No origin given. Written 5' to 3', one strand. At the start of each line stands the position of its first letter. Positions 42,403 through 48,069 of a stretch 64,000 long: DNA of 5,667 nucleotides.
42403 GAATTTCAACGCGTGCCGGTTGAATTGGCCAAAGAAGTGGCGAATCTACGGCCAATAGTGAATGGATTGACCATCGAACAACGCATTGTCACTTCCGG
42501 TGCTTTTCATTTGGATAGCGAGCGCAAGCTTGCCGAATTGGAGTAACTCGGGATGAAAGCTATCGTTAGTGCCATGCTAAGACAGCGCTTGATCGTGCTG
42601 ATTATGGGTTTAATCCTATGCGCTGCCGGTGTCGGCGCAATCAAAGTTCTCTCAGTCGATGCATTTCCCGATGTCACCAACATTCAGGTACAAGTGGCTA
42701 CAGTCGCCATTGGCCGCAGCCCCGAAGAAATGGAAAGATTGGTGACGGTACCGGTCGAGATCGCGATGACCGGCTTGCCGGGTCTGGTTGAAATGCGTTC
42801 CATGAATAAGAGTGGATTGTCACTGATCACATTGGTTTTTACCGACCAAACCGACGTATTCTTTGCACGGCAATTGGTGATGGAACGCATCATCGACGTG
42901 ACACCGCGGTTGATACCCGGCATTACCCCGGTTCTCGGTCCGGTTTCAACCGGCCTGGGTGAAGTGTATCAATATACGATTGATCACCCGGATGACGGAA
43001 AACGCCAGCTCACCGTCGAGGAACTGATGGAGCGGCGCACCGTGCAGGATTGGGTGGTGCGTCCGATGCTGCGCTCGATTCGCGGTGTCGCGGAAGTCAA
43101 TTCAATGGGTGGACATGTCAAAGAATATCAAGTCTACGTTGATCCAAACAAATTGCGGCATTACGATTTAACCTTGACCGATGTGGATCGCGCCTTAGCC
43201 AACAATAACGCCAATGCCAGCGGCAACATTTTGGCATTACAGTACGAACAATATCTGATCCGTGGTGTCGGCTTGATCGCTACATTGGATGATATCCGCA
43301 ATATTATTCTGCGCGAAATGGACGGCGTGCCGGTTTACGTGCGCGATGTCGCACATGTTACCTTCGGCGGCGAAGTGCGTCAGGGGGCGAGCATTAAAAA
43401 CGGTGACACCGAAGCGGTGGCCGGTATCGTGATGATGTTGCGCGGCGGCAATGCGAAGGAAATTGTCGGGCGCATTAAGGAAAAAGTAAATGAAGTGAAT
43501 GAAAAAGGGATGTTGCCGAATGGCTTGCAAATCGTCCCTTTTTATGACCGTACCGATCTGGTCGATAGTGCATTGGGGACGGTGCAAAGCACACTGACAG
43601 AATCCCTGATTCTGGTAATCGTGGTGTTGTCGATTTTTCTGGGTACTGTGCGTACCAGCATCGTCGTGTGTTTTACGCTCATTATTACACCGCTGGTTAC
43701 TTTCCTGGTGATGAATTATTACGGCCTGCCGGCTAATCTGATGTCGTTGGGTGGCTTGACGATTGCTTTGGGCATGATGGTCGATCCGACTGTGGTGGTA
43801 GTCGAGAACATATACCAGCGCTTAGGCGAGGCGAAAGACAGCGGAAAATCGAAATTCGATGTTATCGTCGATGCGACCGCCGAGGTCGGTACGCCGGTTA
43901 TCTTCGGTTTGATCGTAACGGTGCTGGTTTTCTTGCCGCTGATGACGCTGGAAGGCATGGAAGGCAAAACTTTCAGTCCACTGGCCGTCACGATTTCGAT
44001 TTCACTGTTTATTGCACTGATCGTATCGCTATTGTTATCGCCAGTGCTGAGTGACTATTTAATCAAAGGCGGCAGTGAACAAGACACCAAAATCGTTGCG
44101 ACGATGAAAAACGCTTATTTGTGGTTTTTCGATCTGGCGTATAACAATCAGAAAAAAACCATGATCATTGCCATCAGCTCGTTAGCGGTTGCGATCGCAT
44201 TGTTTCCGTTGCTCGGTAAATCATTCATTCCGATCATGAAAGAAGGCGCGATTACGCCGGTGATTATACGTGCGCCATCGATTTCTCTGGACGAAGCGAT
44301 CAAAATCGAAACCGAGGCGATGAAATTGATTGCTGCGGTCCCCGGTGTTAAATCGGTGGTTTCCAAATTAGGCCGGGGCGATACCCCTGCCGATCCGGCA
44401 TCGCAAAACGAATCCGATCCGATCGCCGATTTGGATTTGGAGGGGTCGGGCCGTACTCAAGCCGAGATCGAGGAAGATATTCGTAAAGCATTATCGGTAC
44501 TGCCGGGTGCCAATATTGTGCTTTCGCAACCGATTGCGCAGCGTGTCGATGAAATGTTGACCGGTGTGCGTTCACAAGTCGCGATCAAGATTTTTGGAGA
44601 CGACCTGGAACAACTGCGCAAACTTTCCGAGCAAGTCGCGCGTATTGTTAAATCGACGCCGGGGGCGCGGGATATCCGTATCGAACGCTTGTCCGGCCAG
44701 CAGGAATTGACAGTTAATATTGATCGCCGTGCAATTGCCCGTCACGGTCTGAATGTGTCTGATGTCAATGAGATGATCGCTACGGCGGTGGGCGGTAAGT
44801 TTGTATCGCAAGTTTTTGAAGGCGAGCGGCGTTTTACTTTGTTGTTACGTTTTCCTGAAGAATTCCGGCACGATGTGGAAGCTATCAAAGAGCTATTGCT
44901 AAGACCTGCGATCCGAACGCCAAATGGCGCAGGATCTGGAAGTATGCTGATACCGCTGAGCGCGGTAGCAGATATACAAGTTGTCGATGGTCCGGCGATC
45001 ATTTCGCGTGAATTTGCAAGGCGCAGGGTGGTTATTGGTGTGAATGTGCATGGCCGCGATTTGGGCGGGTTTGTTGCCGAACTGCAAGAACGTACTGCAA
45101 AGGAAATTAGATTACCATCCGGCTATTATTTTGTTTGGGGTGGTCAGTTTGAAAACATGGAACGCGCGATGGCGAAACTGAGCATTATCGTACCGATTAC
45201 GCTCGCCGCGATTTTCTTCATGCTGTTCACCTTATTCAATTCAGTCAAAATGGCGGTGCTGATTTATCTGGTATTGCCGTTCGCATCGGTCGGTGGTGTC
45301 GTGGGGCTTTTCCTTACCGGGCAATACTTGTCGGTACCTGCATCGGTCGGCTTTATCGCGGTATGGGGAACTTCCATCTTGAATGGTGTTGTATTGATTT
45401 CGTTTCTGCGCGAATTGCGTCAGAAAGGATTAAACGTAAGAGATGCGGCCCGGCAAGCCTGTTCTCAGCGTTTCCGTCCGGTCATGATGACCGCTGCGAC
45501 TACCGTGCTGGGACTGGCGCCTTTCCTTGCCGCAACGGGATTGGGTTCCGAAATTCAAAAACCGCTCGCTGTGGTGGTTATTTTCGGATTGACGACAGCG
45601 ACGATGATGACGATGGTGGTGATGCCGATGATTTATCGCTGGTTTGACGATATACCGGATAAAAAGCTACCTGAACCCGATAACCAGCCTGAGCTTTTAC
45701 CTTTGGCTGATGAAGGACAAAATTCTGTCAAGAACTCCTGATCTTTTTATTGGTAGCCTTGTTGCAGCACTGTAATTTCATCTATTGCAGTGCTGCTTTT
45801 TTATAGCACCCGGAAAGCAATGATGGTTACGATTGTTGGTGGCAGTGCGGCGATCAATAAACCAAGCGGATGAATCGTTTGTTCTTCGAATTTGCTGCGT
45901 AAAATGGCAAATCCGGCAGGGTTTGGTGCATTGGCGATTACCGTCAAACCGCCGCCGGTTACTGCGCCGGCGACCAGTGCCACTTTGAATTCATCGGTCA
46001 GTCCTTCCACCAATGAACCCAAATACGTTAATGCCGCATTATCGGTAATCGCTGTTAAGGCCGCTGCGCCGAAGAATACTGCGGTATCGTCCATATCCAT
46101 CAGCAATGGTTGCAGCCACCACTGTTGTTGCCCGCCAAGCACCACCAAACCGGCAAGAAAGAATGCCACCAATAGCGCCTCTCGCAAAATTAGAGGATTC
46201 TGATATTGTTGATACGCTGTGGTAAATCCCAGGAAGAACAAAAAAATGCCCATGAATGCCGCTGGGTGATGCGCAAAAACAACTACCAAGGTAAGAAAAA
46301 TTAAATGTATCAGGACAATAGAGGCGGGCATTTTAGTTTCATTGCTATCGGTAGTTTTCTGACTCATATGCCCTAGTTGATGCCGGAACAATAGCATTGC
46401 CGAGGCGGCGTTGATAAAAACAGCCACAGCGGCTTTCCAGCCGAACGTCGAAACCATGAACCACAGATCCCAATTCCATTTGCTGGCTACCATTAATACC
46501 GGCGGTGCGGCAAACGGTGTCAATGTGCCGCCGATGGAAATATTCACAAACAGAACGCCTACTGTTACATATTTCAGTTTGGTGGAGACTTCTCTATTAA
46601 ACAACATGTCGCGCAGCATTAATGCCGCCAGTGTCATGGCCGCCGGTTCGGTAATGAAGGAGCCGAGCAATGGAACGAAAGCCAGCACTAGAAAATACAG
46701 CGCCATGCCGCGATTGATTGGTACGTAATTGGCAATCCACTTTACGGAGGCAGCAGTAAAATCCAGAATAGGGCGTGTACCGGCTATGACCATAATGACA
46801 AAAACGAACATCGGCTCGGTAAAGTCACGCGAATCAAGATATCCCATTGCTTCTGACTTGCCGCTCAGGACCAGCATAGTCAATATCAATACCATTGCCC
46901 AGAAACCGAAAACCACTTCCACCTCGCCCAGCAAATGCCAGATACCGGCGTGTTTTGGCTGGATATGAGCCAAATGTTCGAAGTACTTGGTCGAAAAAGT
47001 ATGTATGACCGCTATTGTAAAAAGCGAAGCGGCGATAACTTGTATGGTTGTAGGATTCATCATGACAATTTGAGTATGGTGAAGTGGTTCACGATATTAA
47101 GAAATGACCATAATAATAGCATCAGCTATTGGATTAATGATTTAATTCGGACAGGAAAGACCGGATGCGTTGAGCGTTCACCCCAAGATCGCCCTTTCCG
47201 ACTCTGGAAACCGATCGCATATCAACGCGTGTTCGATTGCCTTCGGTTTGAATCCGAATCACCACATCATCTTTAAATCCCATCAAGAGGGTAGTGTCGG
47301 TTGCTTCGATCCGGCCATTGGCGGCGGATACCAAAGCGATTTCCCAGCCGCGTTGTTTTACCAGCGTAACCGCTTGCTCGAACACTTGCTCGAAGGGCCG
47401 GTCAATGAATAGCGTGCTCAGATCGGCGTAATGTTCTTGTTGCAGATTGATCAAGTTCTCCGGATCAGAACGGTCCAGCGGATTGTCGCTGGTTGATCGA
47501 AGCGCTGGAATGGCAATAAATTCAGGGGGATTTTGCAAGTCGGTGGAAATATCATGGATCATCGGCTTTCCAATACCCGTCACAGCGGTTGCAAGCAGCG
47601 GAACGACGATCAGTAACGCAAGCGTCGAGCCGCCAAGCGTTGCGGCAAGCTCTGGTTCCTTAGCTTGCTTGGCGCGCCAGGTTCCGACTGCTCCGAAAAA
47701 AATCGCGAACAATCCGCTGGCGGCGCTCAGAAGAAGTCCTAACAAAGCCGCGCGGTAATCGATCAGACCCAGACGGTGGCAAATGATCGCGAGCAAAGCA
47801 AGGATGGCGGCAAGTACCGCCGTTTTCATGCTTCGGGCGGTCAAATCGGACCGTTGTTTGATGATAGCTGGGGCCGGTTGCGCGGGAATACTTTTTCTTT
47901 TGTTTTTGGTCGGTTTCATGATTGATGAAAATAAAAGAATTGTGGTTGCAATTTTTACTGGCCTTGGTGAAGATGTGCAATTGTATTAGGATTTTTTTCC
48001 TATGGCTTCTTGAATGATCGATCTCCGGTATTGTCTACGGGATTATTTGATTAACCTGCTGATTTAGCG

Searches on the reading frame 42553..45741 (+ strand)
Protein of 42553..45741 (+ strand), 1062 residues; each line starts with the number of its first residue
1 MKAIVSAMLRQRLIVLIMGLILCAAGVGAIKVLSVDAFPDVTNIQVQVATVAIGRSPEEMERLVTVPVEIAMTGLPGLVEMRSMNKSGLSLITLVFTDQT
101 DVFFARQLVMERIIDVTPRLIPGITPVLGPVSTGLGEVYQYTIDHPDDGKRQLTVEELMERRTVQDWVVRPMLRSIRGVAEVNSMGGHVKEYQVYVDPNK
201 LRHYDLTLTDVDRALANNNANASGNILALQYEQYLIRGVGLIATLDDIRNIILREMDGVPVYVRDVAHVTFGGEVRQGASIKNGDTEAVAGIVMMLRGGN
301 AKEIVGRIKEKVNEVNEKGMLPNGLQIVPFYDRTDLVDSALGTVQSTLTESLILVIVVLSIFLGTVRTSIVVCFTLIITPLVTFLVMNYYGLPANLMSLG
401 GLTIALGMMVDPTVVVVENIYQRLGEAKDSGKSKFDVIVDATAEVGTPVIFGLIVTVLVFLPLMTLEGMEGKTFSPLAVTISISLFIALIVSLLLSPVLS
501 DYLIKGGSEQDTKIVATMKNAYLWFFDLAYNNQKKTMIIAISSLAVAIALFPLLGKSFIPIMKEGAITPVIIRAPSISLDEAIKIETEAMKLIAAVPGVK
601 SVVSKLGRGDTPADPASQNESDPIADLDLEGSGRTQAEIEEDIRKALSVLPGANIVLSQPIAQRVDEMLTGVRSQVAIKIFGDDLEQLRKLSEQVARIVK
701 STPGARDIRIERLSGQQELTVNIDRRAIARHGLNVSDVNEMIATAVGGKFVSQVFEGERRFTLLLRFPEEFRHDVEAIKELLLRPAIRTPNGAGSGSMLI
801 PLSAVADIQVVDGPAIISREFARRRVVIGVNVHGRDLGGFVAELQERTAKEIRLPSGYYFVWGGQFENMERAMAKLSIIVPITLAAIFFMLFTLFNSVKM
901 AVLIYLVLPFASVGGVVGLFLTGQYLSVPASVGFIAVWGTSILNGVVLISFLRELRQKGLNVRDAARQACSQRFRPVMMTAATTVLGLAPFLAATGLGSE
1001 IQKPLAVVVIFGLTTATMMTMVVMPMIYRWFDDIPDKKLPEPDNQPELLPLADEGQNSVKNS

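Call 13: search_protein_families(library=pfam, proteins=[window:42553-45741:+], max_evalue=0.00001)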
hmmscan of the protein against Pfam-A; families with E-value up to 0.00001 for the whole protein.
window:42553-45741:+ (1062 aa): 1 family
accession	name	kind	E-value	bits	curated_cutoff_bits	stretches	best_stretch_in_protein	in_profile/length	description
PF00873.25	ACR_tran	-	5.2e-259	862.5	28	1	5-1031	2-1020/1021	AcrB/AcrD/AcrF family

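Call 42: search_protein_families(library=ncbifam, proteins=[window:42553-45741:+], max_evalue=0.00001)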
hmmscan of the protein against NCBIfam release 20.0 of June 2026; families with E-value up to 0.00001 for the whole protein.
window:42553-45741:+ (1062 aa): 13 families
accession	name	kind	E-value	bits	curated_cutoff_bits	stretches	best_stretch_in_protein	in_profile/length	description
TIGR00914.1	2A0601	subfamily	0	1037.3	701.45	1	2-1032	3-1036/1051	CusA/CzcA family heavy metal efflux RND transporter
NF033617.1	RND_permease_2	subfamily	4.7e-155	518.1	1250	1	12-1032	8-1008/1009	multidrug efflux RND transporter permease subunit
NF000282.2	RND_permease_1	subfamily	1.4e-122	410.5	1250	1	16-1030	12-1026/1029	multidrug efflux RND transporter permease subunit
TIGR00915.1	2A0602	subfamily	3.1e-107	359.7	940.35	1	16-1030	13-1027/1050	efflux RND transporter permease subunit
NF007905.0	PRK10614.1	equivalog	3.6e-95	319.6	1774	1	14-1037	13-1014/1025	multidrug efflux RND transporter permease subunit MdtC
NF007798.0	PRK10503.1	equivalog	7.9e-91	305.1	1584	1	9-1034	18-1025/1040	MdtB/MuxB family multidrug efflux RND transporter permease subunit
NF007842.1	PRK10555.1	equivalog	8.7e-79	265.5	1854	1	14-1028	11-1023/1036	multidrug efflux RND transporter permease AcrD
NF007133.0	PRK09579.1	equivalog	4.5e-72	243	1763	1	4-1030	3-1001/1017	multidrug efflux RND transporter permease subunit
NF000037.1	RND_perm_OqxB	exception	1e-70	238.7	2200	2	15-512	14-507/1050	multidrug efflux RND transporter permease subunit OqxB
NF007131.0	PRK09577.1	equivalog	5.9e-70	236.1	1768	2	15-584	12-586/1045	multidrug efflux RND transporter permease subunit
NF011706.2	PRK15127.1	equivalog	1.7e-59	201.7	2150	2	15-512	12-505/1049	multidrug efflux RND transporter permease subunit AcrB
TIGR00921.1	2A067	subfamily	4.1e-16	58.2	351.9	2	346-501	196-344/733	hydrophobe/amphiphile efflux-3 (HAE3) family transporter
TIGR00916.1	2A0604s01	subfamily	2.3e-06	27.4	148.6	0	298-487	39-229/231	SecD/SecF family protein translocase subunit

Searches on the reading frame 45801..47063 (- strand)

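Call 13: search_protein_families(library=pfam, proteins=[window:45801-47063:-], max_evalue=0.00001)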
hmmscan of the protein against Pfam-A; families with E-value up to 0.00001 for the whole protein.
window:45801-47063:- (420 aa): 2 families
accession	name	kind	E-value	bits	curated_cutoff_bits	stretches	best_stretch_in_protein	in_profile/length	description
PF07399.17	Na_H_antiport_3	-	3.6e-195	649.2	25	1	6-420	1-419/419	Putative Na+/H+ antiporter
PF07854.18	DUF1646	-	9.8e-08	32.2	21.4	0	292-401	224-331/347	Protein of unknown function (DUF1646)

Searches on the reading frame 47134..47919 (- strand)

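Call 13: search_protein_families(library=pfam, proteins=[window:47134-47919:-], max_evalue=0.00001)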
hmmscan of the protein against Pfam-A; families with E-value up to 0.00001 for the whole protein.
window:47134-47919:- (261 aa): 1 family
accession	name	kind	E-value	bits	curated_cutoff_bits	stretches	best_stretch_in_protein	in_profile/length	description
PF07386.16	DUF1499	-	1.3e-23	84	22.6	1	123-259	1-114/114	Protein of unknown function (DUF1499)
